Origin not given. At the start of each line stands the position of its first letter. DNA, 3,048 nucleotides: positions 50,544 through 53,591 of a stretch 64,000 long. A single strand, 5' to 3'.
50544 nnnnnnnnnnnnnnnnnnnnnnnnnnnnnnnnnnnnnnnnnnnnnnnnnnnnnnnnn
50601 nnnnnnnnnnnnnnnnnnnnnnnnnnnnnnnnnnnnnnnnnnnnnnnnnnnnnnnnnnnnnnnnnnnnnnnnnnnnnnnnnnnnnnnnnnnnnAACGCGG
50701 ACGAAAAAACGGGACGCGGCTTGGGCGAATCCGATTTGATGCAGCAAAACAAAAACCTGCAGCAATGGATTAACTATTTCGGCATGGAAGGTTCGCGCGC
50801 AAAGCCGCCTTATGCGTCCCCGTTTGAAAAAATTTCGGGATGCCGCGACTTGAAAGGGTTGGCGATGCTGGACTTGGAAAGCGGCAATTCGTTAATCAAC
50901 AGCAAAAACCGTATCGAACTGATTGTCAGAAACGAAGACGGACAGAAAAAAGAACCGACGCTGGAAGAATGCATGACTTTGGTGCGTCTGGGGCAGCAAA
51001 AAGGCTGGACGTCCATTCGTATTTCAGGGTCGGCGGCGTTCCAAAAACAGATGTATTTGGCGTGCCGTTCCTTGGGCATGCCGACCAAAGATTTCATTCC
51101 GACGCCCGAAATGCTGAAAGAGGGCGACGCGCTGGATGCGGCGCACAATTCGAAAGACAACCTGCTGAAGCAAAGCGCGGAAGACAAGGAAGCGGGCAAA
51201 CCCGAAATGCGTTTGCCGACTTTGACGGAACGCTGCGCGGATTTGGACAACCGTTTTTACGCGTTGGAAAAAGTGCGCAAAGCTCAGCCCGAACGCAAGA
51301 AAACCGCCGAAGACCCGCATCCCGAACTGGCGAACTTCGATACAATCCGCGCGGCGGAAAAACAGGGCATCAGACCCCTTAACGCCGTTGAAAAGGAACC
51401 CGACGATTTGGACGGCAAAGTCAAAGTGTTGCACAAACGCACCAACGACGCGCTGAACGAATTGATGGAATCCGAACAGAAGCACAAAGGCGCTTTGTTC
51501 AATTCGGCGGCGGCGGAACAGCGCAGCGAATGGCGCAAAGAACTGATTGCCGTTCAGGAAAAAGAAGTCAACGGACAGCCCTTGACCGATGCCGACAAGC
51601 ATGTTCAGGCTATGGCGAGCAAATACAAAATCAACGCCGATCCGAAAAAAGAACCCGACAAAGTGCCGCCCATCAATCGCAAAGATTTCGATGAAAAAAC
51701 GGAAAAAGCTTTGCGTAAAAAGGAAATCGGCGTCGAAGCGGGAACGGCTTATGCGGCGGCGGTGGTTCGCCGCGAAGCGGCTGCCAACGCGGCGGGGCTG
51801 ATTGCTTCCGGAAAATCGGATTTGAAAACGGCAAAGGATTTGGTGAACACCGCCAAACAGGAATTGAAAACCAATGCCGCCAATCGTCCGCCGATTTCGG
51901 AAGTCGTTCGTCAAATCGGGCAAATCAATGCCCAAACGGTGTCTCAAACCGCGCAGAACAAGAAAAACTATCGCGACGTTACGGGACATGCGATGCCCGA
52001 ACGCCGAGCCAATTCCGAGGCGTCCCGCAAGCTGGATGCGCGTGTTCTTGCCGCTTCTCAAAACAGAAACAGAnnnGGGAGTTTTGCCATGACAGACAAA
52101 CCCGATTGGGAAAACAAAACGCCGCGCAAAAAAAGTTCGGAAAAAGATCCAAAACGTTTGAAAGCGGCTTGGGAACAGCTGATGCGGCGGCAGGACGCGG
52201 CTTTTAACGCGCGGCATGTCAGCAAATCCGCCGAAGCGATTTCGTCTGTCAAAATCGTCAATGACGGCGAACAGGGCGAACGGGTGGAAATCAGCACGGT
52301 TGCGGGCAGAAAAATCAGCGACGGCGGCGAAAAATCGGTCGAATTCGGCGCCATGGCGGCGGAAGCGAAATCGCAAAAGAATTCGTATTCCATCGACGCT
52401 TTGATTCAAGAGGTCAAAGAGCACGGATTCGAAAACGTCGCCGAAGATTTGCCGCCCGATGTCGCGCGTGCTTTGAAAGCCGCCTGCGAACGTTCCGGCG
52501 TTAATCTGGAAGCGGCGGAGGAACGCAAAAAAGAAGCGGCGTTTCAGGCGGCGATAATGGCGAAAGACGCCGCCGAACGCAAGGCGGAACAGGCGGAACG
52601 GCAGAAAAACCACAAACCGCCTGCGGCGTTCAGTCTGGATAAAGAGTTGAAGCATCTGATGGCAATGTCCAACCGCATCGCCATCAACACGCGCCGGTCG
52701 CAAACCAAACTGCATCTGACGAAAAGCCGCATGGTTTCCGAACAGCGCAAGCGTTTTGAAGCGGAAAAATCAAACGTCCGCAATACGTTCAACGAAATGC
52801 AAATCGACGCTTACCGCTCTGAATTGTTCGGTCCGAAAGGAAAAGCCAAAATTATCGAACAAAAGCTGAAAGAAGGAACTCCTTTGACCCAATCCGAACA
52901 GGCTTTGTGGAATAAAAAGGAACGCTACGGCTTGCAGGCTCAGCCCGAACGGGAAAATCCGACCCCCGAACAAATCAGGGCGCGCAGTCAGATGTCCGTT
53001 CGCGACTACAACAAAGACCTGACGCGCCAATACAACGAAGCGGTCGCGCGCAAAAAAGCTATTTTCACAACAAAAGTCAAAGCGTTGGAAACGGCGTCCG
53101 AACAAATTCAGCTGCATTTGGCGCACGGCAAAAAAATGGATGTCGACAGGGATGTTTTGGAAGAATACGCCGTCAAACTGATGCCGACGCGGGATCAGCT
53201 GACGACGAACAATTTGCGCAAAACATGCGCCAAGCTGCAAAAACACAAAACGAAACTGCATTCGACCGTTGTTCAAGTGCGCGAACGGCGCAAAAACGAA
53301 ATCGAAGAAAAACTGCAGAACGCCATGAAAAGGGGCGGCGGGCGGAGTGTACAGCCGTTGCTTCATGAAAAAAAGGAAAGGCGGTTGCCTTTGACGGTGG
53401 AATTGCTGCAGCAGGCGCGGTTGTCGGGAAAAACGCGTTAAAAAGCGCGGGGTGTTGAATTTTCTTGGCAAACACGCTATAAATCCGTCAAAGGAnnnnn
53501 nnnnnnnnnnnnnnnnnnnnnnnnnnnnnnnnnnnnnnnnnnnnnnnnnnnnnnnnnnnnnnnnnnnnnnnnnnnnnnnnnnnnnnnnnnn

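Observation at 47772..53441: Giant MORN-variant repeat protein with polyvalent-protein-like C-terminus, translationally linked to a basic coiled-coil partner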

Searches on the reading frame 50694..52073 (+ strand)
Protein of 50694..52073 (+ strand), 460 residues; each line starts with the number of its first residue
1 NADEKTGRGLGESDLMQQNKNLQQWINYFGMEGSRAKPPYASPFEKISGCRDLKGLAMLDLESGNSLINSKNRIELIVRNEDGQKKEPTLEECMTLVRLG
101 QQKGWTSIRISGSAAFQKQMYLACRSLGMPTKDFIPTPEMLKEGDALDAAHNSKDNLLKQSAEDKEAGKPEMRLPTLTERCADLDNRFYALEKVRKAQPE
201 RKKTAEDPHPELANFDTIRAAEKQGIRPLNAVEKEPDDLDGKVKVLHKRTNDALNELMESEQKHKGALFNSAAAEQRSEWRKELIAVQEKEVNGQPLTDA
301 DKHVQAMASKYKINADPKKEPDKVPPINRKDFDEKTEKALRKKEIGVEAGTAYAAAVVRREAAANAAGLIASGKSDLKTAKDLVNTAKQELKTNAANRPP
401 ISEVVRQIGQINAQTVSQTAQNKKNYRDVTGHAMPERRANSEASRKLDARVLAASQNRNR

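Call 53: predict_structure(alignment_id=A4)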
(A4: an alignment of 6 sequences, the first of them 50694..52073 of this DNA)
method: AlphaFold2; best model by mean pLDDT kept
length: 460 residues; sequences in the alignment: 6
mean_pLDDT: 71.4   pTM: 0.48
mean pLDDT of the five models: 71.4, 70.2, 68.7, 63.4, 50.1
residues with pLDDT >= 90: 70; 70-90: 200; 50-70: 108; < 50: 82
segments of 3 or more residues with pLDDT < 50: 1-14, 34-43, 152-154, 174-192, 194-199, 206-208, 211-213, 215-233, 458-460
pLDDT, mean of each block of 10 residues (from residue 1): 36 52 61 51 56 70 71 71 77 71 67 83 72 81 72 52 58 48 45 46 51 45 35 58 84 89 92 91 92 90 91 86 86 91 87 90 88 72 89 80 78 85 89 71 76 59
secondary structure, 60 per line:
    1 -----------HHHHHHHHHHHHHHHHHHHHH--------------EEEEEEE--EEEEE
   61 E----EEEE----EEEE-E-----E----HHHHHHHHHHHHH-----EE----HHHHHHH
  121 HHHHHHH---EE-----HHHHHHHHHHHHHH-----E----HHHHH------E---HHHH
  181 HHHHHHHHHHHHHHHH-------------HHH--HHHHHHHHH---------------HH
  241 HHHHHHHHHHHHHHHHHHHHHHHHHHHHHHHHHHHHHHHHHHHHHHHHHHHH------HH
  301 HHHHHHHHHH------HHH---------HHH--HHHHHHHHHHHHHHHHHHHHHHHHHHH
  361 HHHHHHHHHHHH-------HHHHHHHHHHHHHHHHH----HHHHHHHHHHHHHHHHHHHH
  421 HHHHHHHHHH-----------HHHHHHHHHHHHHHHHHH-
elements in order: H12-32 E47-53 E56-61 E66-69 E74-77 H90-102 H114-127 H138-151 H162-166 H177-196 H215-223 H239-292 H299-310 H334-372 H380-396 H401-430 H442-459

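Call 54: search_protein_representatives(alignment_id=A4)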
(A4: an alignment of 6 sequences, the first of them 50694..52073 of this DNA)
Query: 6 sequences, 461 profile positions. Proteins with E-value up to 0.001 (for the whole library): 77; up to 1e-10: 34; up to 1e-30: 24. The best 77 are listed.
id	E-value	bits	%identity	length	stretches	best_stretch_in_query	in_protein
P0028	6.4e-243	823.2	-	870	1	1-459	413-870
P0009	5.9e-242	820.1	-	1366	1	1-459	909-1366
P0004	6.1e-236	800.2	-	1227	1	1-461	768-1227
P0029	4.5e-154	530.3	-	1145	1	1-443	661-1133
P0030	1.3e-146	505.8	-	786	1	5-457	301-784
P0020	1.7e-136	472.3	-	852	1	5-461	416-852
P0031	7.1e-72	259.3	-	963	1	12-461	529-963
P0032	5.2e-59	216.9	-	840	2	12-457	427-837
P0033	2.3e-51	191.7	-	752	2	12-205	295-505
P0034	3.1e-50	188.0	-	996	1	13-456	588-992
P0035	1.0e-44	169.8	-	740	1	4-156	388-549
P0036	1.7e-44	169.1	-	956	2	11-158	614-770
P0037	1.8e-41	159.1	-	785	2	12-181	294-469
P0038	8.7e-41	156.9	-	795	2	11-421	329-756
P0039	2.2e-40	155.6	-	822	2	13-213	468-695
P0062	1.4e-06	44.1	-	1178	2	61-141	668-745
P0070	3.3e-05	39.5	-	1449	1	97-170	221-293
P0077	7.6e-05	38.4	-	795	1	69-139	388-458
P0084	2.0e-04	37.0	-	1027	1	85-173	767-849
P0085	2.3e-04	36.8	-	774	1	85-211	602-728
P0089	4.1e-04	36.0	-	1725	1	99-161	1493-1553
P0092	5.4e-04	35.6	-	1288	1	97-167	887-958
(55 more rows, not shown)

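Call 61: fold_search(model_id=the predicted structure, library=pdb)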
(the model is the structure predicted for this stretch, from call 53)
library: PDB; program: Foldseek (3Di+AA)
matches with E <= 10: 201; with E <= 0.001: 0
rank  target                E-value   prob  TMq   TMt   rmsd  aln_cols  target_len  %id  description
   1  9rmx_B                1.9e-01  0.47  0.12  0.20  17.0       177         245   14  CryoEM reconstruction of integrase filament at the lumen of native HIV-1 cores (box size 34.2 nm) (released 2025-12-10)
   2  8oyy_A                3.2e-01  0.23  0.12  0.19  20.8       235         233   11  De novo designed soluble GPCR-like fold GLF_32 (released 2023-10-18)
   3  8oyy_B                5.0e-01  0.18  0.12  0.19  21.0       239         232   11  De novo designed soluble GPCR-like fold GLF_32 (released 2023-10-18)
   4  3q84_B                6.3e-01  0.06  0.08  0.12  35.4       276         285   12  Crystal structure of human PACSIN 1 F-BAR domain (released 2012-02-22)
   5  4tql_A                7.0e-01  0.16  0.12  0.22  23.3       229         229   12  Computationally designed three helix bundle (released 2014-10-15)
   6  1cxq                  7.7e-01  0.30  0.10  0.28  13.8       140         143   15  ATOMIC RESOLUTION ASV INTEGRASE CORE DOMAIN FROM AMMONIUM SULFATE (released 1999-09-08)
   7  4whj_A                8.9e-01  0.03  0.09  0.07  25.7       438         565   13  Myxovirus Resistance Protein 2 (MxB) (released 2014-10-29)
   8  8aaf_a                1.0e+00  0.03  0.09  0.07  25.4       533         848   10  Yeast RQC complex in state G (released 2023-03-08)
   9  2j68                  1.4e+00  0.06  0.12  0.10  32.1       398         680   12  Bacterial dynamin-like protein BDLP, GDP bound (released 2006-12-04)
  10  5vjs                  1.4e+00  0.12  0.12  0.21  23.0       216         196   11  De Novo Photosynthetic Reaction Center Protein Equipped with Heme B, a synthetic Zn porphyrin, and Zn(II) cations (released 2018-04-25)
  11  4tql_B                1.6e+00  0.12  0.13  0.21  25.1       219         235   10  Computationally designed three helix bundle (released 2014-10-15)
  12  5j1g_B                1.6e+00  0.06  0.09  0.15  25.6       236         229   14  Structure of the spectrin repeats 7 and 8 of the plakin domain of plectin (released 2016-07-20)
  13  5j31_A                1.7e+00  0.06  0.09  0.16  18.7       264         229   12  Crystal structure of 14-3-3zeta in complex with an alkyne cross-linked cyclic peptide derived from ExoS (released 2016-10-19)
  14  4pho_B                1.8e+00  0.09  0.14  0.19  24.5       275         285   10  ClyA CC6/264 ox (2-303) (released 2014-09-24)
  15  4phq_B                1.8e+00  0.06  0.10  0.15  24.4       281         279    9  ClyA CC6/264 ox (6-303) (released 2014-09-24)
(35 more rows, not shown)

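Call 68: search_protein_families(library=pfam, proteins=[P0062, P0070, P0089, P0092, P0084, P0085, P0077], max_evalue=0.001)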
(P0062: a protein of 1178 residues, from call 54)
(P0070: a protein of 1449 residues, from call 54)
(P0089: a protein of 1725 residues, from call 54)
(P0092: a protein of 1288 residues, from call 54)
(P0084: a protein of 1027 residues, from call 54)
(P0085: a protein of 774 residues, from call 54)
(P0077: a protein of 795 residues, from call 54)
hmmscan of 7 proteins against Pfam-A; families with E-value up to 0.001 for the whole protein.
P0062 (1178 aa): 2 families
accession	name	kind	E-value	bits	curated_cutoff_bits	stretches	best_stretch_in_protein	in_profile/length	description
PF18821.6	LPD7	-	1.1e-31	109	27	2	504-591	10-90/92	Large polyvalent protein-associated domain 7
PF03432.20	Relaxase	-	3.1e-26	92.6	24.6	1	26-145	12-132/132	MobA/VirD2-like, nuclease domain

P0070 (1449 aa): 1 family
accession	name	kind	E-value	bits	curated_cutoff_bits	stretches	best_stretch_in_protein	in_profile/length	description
PF18821.6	LPD7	-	6.7e-19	68.1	27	1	185-271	11-90/92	Large polyvalent protein-associated domain 7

P0089 (1725 aa): 4 families
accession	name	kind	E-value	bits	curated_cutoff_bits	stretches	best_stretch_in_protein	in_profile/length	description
PF18819.6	MuF_C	-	3.9e-28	98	27.6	1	492-595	2-102/103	Phage MuF-C-terminal domain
PF18821.6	LPD7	-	6e-20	71.5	27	1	1450-1541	5-90/92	Large polyvalent protein-associated domain 7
PF08707.16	PriCT_2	-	1.7e-18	67.2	22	1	12-82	1-77/77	Primase C terminal 2 (PriCT-2)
PF13362.12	Toprim_3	-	3.2e-13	50.4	27.2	1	223-332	2-93/95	Toprim domain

P0092 (1288 aa): 3 families
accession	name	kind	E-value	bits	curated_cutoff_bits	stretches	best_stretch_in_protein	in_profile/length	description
PF18821.6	LPD7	-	9.8e-20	70.8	27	1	843-936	2-89/92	Large polyvalent protein-associated domain 7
PF08707.16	PriCT_2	-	6e-16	59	22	1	7-77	1-77/77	Primase C terminal 2 (PriCT-2)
PF13362.12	Toprim_3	-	4.5e-09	37.1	27.2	1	214-330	2-94/95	Toprim domain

P0084 (1027 aa): 3 families
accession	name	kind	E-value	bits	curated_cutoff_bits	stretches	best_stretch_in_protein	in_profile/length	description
PF18821.6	LPD7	-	9.4e-22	77.2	27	1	734-827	3-91/92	Large polyvalent protein-associated domain 7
PF08707.16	PriCT_2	-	1.4e-16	61.1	22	1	7-78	1-77/77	Primase C terminal 2 (PriCT-2)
PF13362.12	Toprim_3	-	9.1e-11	42.5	27.2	1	216-324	2-92/95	Toprim domain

P0085 (774 aa): 1 family
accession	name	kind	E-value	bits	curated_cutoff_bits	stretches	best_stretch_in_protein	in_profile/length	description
PF18821.6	LPD7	-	6.8e-10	39.2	27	1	582-665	16-91/92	Large polyvalent protein-associated domain 7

P0077 (795 aa): 1 family
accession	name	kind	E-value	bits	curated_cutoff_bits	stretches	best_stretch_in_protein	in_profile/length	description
PF18821.6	LPD7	-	8e-18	64.6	27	1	375-462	5-86/92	Large polyvalent protein-associated domain 7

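Call 92: search_protein_families(library=pfam, alignment_id=A8, max_evalue=0.01)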
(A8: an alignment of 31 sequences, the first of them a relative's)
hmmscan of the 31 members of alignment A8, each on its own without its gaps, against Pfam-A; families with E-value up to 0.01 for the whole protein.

A. member 1, P0029 (1145 aa): 1 family
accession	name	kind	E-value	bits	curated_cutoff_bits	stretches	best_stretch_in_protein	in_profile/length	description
PF18821.6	LPD7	-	7.7e-08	32.6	27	1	751-800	35-81/92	Large polyvalent protein-associated domain 7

B. families by the number of members that match (of 31 scanned): 4 families
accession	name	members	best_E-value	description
PF18821.6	LPD7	31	8.3e-12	Large polyvalent protein-associated domain 7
PF07661.19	MORN_2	3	3.1e-06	MORN repeat variant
PF02095.21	Extensin_1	1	2.5e-06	Extensin-like protein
PF11178.13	DUF2963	1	0.0017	Protein of unknown function (DUF2963)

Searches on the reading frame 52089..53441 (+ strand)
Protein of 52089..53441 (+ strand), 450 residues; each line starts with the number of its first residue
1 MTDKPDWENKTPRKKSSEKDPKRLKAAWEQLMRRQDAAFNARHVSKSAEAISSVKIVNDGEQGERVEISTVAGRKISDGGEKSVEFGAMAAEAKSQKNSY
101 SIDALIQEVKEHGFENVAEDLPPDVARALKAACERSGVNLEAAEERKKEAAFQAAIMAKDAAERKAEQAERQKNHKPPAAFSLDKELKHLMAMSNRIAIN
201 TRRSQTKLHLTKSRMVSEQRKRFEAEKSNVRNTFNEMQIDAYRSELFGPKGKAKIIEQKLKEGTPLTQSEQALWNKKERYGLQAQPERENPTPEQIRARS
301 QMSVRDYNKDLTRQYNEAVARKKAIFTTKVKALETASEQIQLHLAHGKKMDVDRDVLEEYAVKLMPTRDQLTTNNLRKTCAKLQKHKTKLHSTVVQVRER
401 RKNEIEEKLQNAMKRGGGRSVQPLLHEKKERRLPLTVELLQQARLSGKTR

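Call 7: search_protein_families(library=pfam, proteins=[window:52089-53441:+], max_evalue=1)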
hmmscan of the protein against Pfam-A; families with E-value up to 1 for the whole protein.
window:52089-53441:+ (450 aa): 0 families

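Call 8: search_protein_families(library=ncbifam, proteins=[window:52089-53441:+], max_evalue=1)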
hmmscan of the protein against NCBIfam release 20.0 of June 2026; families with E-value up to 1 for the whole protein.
window:52089-53441:+ (450 aa): 0 families

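Call 26: find_homologous_proteins(query=window:52089-53441:+)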
Query window:52089-53441:+ (450 aa): 6 proteins with E <= 0.001 among 8000 candidates.
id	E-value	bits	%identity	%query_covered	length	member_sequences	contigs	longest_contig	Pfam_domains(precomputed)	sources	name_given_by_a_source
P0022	1.6e-261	885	92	100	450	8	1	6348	-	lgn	-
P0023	2.1e-180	618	69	98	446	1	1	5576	-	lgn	-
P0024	4.0e-179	614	68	98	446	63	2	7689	-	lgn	-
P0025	1.1e-177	609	70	92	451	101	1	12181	-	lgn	-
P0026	3.1e-175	601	66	100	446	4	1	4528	-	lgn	-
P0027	6.7e-173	594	65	100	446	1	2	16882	-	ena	-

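Call 31: search_solved_structures(query=A2, max_evalue=10)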
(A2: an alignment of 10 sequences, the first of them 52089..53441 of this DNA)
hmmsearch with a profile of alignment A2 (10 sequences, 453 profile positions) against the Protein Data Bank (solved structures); distinct sequences matched with E-value up to 10: 0.

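Call 47: search_protein_families(library=phrogs, proteins=[window:52089-53441:+], max_evalue=0.1)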
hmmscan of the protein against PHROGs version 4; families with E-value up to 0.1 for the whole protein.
window:52089-53441:+ (450 aa): 2 families
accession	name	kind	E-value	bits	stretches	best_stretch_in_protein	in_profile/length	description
phrog_12198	-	unknown function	0.035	15.4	0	228-263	39-74/81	-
phrog_25214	-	unknown function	0.056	14.7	0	175-206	9-40/93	-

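Call 57: list_cluster_members(proteins=[P0001, window:52089-53438:+, P0006, P0020])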
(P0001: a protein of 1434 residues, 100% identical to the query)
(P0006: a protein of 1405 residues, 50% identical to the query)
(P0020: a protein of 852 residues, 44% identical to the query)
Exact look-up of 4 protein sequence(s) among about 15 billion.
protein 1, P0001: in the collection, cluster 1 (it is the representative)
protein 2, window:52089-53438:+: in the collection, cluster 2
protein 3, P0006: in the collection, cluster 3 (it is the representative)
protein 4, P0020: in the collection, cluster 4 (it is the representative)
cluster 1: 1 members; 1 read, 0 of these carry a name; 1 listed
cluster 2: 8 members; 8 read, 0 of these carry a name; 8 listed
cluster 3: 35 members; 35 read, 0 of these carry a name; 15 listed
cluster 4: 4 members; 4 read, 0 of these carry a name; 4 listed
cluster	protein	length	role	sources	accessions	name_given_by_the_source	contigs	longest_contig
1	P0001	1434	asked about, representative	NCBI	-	-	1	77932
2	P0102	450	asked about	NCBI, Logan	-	-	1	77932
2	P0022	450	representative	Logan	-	-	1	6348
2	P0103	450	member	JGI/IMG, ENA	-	-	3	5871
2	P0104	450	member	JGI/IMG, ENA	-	-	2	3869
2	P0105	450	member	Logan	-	-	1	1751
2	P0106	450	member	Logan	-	-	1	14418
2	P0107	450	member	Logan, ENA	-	-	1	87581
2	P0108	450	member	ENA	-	-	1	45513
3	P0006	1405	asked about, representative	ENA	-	-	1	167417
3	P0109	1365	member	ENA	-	-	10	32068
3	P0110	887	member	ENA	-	-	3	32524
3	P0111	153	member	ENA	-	-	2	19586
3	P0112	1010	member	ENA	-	-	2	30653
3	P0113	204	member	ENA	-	-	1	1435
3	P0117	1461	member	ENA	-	-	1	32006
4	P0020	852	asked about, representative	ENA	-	-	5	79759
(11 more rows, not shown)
